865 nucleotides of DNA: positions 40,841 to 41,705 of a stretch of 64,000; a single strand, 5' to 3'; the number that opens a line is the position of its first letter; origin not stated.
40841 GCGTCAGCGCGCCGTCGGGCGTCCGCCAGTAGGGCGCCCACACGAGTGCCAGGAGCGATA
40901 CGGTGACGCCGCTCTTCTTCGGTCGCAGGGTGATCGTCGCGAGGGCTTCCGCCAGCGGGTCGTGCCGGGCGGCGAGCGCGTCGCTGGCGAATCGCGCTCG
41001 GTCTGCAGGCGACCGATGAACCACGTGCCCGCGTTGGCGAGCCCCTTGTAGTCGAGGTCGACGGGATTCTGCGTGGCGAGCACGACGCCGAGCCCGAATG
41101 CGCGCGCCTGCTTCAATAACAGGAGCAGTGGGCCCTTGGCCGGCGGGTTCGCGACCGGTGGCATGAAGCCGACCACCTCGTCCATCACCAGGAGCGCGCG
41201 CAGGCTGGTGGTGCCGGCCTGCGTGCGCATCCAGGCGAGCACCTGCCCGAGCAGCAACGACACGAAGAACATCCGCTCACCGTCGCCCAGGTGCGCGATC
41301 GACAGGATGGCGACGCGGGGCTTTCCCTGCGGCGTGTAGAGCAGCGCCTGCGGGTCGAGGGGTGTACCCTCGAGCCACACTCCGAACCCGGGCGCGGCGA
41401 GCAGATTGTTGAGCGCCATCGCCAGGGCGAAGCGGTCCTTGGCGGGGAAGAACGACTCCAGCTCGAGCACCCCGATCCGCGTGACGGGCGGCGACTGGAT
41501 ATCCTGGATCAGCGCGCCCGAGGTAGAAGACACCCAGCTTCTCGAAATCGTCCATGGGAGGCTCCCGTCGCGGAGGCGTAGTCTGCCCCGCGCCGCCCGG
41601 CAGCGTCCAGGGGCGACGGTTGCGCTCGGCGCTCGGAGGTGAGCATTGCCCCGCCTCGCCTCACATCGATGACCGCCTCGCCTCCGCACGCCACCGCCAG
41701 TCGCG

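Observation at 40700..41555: The repeat copy abuts and supplies the stop codon of a gutted HerA/DUF87-like ATPase pseudogene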

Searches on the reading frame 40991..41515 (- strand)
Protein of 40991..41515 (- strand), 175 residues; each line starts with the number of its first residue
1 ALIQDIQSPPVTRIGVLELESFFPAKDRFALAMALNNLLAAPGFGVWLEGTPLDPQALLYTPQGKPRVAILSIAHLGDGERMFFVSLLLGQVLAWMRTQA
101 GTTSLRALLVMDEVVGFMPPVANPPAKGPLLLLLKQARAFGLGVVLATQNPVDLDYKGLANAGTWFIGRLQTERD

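Call 13: find_homologous_proteins(query=window:40991-41512:-)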
Query seq(174 aa) (174 aa): 1833 proteins with E <= 0.001 among 2024 candidates; the best 120 are listed.
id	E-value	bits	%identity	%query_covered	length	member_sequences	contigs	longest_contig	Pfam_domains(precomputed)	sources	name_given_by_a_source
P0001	6.6e-108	376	100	100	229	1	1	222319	-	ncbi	-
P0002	6.4e-86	304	79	100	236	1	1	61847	-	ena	-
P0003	2.4e-85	303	77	100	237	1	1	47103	-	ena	-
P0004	4.1e-85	302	76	100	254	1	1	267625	-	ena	-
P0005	6.8e-85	301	79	100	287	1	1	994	-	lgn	-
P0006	4.9e-84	298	78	100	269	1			-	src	-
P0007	1.8e-83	296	75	100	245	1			-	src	-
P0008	3.7e-83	295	74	100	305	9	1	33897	-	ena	-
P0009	3.9e-83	295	79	100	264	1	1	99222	-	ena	-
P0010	7.4e-83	294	76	100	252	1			-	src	-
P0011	9.0e-83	294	76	100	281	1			-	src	-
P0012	1.2e-82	294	75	100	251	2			-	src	-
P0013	4.1e-82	292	75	100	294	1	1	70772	-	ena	-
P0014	8.0e-82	291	75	100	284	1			-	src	-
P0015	1.0e-81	291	82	92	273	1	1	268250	-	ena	-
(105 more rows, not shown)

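Call 15: find_encoding_contigs(protein=P0001, flank=10000, max_places=3)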
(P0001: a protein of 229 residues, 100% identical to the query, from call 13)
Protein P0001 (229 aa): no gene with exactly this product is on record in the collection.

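Call 16: find_related_loci(query=window:40991-41512:-, collection=genome_contigs, flank=10000)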
Query seq(174 aa) (174 aa) in genome_contigs; peptide patterns used: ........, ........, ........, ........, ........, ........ (x = any residue, [..] = any of these).
599 stretches matched a pattern (row limit reached: there are more); 587 encode a relative of the query (tblastn E <= 1e-3); the best 80 are kept; 80 distinct loci.
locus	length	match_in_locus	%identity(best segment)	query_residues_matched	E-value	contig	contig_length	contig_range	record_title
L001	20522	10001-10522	81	1-174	4e-95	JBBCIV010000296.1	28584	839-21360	MAG: Phycisphaerae bacterium isolate MAG_CPA_08 P10A_000000029936, whole genome shotgun sequence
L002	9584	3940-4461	81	1-174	2e-94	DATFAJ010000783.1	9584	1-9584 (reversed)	MAG TPA_asm: Candidatus Methylomirabilota bacterium isolate SMAG_U8498 k141_699469, whole genome shotgun sequence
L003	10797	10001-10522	81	1-174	3e-94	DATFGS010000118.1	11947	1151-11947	MAG TPA_asm: Candidatus Methylomirabilota bacterium isolate SMAG_U8669 k141_455626, whole genome shotgun sequence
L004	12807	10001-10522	79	1-174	3e-93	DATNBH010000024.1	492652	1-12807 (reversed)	MAG TPA_asm: Pyrinomonadaceae bacterium isolate SMAG_U11183 k141_3366764, whole genome shotgun sequence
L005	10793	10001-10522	80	1-174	7e-93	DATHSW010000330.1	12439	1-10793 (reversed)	MAG TPA_asm: Candidatus Deferrimicrobiaceae bacterium isolate SMAG_U16061 k141_401532, whole genome shotgun sequence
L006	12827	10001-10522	79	1-174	1e-92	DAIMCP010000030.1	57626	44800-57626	MAG TPA_asm: Pyrinomonadaceae bacterium isolate CTOTU26094 NODE_131_length_57626_cov_7.140244, whole genome shotgun sequ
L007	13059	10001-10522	78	1-174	2e-92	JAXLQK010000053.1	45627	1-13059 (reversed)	MAG: Terriglobia bacterium isolate STL-ACI1 C4.172.fa-53, whole genome shotgun sequence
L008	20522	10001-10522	78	1-174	3e-92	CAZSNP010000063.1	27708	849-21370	MAG TPA_asm: uncultured Anaerolineales bacterium isolate binchicken_co107_470 genome assembly, contig: NODE_4280_length_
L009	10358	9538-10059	78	1-174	4e-92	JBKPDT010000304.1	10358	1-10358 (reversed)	MAG: Candidatus Methylomirabilota bacterium isolate GB_EKS_MAG_00017 GB_EKS_000000256897, whole genome shotgun sequence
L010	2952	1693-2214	80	1-174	7e-94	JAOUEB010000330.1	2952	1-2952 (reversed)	MAG: Nitrospira sp. isolate 4_1_Jan_SF_Bin51 4_1_Jan_SF_Bin51_scaffold_20942_c1, whole genome shotgun sequence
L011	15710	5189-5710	77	1-174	3e-91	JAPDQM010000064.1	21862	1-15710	MAG: candidate division KSB1 bacterium isolate JZ4_201803_bins_154 JZ-4_201803_bins_154_scaffold_64, whole genome shotgu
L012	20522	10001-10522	76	1-174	7e-91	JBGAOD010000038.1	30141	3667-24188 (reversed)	MAG: Phycisphaerales bacterium isolate MAG_AAO_H10.069 AAOH10-69_opera_contig_5123, whole genome shotgun sequence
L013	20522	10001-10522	77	1-174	4e-91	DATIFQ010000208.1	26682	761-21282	MAG TPA_asm: Bryobacteraceae bacterium isolate SMAG_U16399 k141_1410299, whole genome shotgun sequence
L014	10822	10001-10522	78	1-174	7e-91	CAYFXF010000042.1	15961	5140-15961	MAG TPA_asm: uncultured Gemmatimonadota bacterium isolate ERP108616_co2_409 genome assembly, contig: NODE_5922_length_15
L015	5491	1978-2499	76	1-174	5e-91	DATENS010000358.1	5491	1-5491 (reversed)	MAG TPA_asm: Pyrinomonadaceae bacterium isolate SMAG_U8975 k141_142522, whole genome shotgun sequence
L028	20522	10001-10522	78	1-174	8e-90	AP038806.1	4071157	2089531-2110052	MAG: Nitrospira sp. NFB02 DNA, complete genome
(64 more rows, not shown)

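Call 21: search_protein_families(library=pfam, proteins=[L008:9338-11758:+, L028:9338-11776:+], max_evalue=0.01)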
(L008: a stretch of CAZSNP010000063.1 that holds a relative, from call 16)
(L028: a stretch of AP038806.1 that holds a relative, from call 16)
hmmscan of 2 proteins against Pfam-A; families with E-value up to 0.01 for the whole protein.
L008:9338-11758:+ (806 aa): 3 families
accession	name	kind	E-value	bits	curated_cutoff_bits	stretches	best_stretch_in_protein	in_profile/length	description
PF05872.18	HerA_C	-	4e-06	26.2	22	0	36-77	22-63/502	Helicase HerA-like C-terminal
PF01935.23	DUF87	-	1.4e-05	25.7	23.2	1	32-79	20-68/220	Helicase HerA, central domain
PF12846.13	AAA_10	-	0.0095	15.5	27.5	0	36-85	22-71/362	AAA-like domain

L028:9338-11776:+ (812 aa): 2 families
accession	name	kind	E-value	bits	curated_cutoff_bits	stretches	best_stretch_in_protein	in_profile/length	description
PF01935.23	DUF87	-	6.7e-05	23.5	23.2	1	33-79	20-68/220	Helicase HerA, central domain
PF10412.15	TrwB_AAD_bind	-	0.00035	20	20.5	1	35-75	15-55/387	Type IV secretion-system coupling protein DNA-binding domain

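Call 22: search_protein_families(library=ncbifam, proteins=[L008:9338-11758:+, L028:9338-11776:+], max_evalue=0.1)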
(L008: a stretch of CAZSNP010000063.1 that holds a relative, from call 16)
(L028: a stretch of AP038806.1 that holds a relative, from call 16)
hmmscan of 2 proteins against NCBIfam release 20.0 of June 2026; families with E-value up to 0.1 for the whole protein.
L008:9338-11758:+ (806 aa): 8 families
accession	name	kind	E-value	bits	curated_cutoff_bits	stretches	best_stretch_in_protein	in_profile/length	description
NF053655.1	CedD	equivalog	2.9e-06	26.3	600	1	31-83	217-269/527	DNA-translocating ATPase CedD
NF033849.1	ser_rich_anae_1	subfamily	8.9e-06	23.3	650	1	352-401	1052-1101/1163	serine-rich protein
NF041017.1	DNA_import_CedB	equivalog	1.3e-05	24.1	700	1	36-77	276-318/590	DNA import protein CedB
TIGR03743.1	SXT_TraD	subfamily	1.7e-05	23.5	366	1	27-74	167-214/636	conjugative transfer system coupling protein TraD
NF042943.1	HerA_antiphage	equivalog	4.6e-05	22.2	800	1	352-408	464-520/566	anti-phage-associated helicase HerA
NF045975.1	VirB4_plasma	equivalog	0.0052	14.5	590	0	38-78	518-558/894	Mbov_0397 family ICE element conjugal transfer ATPase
TIGR04179.1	rhombo_lipo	equivalog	0.019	14.3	150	1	616-703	166-250/259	rhombotarget lipoprotein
NF040937.1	HerA_Thermprot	equivalog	0.089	11.2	800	0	287-402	308-426/487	DNA double-strand break repair helicase HerA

L028:9338-11776:+ (812 aa): 7 families
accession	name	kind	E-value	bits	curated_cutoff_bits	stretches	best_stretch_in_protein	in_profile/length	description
NF053655.1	CedD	equivalog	5e-06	25.5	600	1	31-82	217-268/527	DNA-translocating ATPase CedD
NF041017.1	DNA_import_CedB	equivalog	3.4e-05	22.7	700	1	36-77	276-318/590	DNA import protein CedB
NF033849.1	ser_rich_anae_1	subfamily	6.7e-05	20.4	650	1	352-424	1052-1119/1163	serine-rich protein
NF042943.1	HerA_antiphage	equivalog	0.00017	20.3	800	1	348-406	460-518/566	anti-phage-associated helicase HerA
TIGR03743.1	SXT_TraD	subfamily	0.00053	18.5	366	1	28-74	168-214/636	conjugative transfer system coupling protein TraD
NF045975.1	VirB4_plasma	equivalog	0.045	11.4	590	0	38-78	518-558/894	Mbov_0397 family ICE element conjugal transfer ATPase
NF052682.1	morpho_FcmC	equivalog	0.059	13.7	90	0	734-790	60-113/159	filament morphology membrane protein FcmC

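Call 23: search_protein_families(library=padloc, proteins=[L008:9338-11758:+, L028:9338-11776:+], max_evalue=0.1)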
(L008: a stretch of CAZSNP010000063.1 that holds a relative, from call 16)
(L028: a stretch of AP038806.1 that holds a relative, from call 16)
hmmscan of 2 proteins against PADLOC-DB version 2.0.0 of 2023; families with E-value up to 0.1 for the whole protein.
L008:9338-11758:+ (806 aa): 11 families
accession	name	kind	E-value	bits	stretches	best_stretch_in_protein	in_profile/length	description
PDLC04140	mad8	-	1.4e-13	49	1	34-406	26-268/314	mads_8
PDLC01055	HerA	-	3.3e-10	37.4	2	295-403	390-491/532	Type III coevolved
PDLC04105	HerA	-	2.3e-09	34.4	2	305-400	401-498/576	-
PDLC04103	HerA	-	2.2e-08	30.9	1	354-404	473-523/579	-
PDLC04100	HerA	-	2.4e-06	24.5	1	352-407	470-525/580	-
PDLC02185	HerA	-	9.6e-06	22.6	1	325-408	445-532/585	-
PDLC04106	HerA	-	0.00035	17.2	1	284-397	467-588/667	-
PDLC04098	HerA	-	0.0021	14.7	1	356-399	565-608/686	-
PDLC04104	HerA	-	0.023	11.5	1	305-397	202-296/379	-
PDLC00519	JetC1|JetC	-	0.024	10.8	1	632-773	300-440/1097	DUF3584 domain; MukB-like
PDLC04097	HerA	-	0.036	10.7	1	354-399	509-554/618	-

L028:9338-11776:+ (812 aa): 8 families
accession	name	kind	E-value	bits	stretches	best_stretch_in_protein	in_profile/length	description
PDLC04140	mad8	-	4.5e-11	40.8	1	36-399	28-262/314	mads_8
PDLC04105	HerA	-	8.1e-08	29.3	2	36-77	167-209/576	-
PDLC04103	HerA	-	9.9e-08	28.8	1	355-402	474-521/579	-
PDLC01055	HerA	-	1.1e-07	29.1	1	350-403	443-491/532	Type III coevolved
PDLC04100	HerA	-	9.4e-06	22.6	1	352-402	470-520/580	-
PDLC02185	HerA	-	7.7e-05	19.6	1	353-401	477-525/585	-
PDLC04098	HerA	-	0.011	12.3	1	356-398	565-607/686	-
PDLC03862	LmuB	-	0.019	11.3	1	639-785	364-509/643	-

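Call 24: search_solved_structures(query=L008:9338-11758:+, max_evalue=1)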
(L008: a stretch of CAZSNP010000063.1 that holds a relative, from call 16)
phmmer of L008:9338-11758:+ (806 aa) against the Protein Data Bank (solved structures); distinct sequences matched with E-value up to 1: 6.
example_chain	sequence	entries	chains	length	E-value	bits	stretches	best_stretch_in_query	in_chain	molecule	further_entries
11kk_A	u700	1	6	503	1.7e-05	26.5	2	266-462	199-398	HerA like helicase YjgR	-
8wiv_A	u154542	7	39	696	4e-05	25.3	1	273-403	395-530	Helicase HerA central domain-containing protein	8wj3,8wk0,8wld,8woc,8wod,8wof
7f6d_B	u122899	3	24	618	6.3e-05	24.6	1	287-392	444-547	HerA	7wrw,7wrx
6sz9_A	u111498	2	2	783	0.0034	18.9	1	21-86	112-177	IcmO (DotL)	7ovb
8j4u_M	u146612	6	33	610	0.0093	17.4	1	288-408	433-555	Nucleoside triphosphate hydrolase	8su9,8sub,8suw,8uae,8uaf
4d2i_A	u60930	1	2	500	0.074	14.5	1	286-406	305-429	HERA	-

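Call 26: find_encoding_contigs(protein=P0122, flank=10000, max_places=6)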
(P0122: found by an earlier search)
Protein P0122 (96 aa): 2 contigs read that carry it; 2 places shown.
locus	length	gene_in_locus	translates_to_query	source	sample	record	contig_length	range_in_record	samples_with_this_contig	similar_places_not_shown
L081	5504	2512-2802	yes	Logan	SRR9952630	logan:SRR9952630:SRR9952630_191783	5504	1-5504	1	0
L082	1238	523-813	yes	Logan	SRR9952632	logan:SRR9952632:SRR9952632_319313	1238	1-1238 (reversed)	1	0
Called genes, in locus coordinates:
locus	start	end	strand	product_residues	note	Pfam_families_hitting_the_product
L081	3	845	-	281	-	?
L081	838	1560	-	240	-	PF00440:TetR_N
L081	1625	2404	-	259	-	PF00378:ECH_1, PF16113:ECH_2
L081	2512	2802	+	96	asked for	-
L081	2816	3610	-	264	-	PF13480:Acetyltransf_6 (weak)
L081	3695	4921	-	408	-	PF00083:Sugar_tr, PF01306:LacY_symp (faint), PF07690:MFS_1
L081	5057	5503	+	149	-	?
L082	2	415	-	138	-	?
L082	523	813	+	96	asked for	-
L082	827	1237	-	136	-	?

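Call 49: search_protein_representatives(protein=window:40991-41515:-)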
Query: 175 residues. Proteins with E-value up to 0.001 (for the whole library): 3016; up to 1e-10: 2133; up to 1e-30: 789. The best 150 are listed.
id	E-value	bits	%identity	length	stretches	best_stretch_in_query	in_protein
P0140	3.7e-88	310.1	80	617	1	2-175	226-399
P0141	2.2e-83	294.6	77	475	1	2-175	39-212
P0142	3.7e-83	293.8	77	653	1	2-175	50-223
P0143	7.9e-83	292.7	75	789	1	2-175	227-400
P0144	1.1e-82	292.2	74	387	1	1-175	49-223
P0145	1.5e-81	288.6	75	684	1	1-175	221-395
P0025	4.4e-81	287.1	73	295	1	2-175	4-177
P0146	6.9e-81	286.4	74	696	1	1-175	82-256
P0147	1.2e-80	285.6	70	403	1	1-175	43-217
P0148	2.0e-80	284.9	72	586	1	2-175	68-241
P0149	2.9e-80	284.4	72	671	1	2-175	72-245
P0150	3.2e-80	284.2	73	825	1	2-175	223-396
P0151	4.8e-80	283.7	71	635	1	2-175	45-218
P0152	5.1e-80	283.6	74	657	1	2-175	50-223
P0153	5.1e-80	283.6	74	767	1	2-175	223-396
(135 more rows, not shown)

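Call 63: search_solved_structures(query=A2, max_evalue=0.01)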
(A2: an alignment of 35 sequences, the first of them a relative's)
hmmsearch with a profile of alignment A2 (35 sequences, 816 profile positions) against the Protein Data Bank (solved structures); distinct sequences matched with E-value up to 0.01: 3.
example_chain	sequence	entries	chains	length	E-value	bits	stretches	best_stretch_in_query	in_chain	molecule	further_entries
8wiv_A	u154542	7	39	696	2.9e-06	28.9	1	268-403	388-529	Helicase HerA central domain-containing protein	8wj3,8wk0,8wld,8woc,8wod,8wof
6sz9_A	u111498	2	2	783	8e-05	24.1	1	23-77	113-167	IcmO (DotL)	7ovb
7f6d_B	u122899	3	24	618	0.00073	20.9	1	289-392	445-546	HerA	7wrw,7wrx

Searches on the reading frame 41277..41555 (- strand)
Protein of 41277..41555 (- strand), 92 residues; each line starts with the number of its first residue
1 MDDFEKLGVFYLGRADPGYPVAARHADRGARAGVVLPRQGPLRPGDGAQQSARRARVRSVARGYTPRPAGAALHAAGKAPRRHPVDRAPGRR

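Call 11: search_protein_families(library=pfam, proteins=[window:41277-41555:-], max_evalue=1)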
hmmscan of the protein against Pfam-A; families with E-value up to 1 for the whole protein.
window:41277-41555:- (92 aa): 1 family
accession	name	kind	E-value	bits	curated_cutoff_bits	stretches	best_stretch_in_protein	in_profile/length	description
PF02814.20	UreE_N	-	0.021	14.8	26.9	1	25-46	31-52/62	UreE urease accessory protein, N-terminal domain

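Call 12: search_protein_families(library=ncbifam, proteins=[window:41277-41555:-], max_evalue=1)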
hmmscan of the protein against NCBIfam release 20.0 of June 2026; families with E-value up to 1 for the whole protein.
window:41277-41555:- (92 aa): 1 family
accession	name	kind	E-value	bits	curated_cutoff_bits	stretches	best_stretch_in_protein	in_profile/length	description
NF009756.0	PRK13261.2-2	equivalog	0.12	11.8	138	1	24-61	43-80/153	urease accessory protein UreE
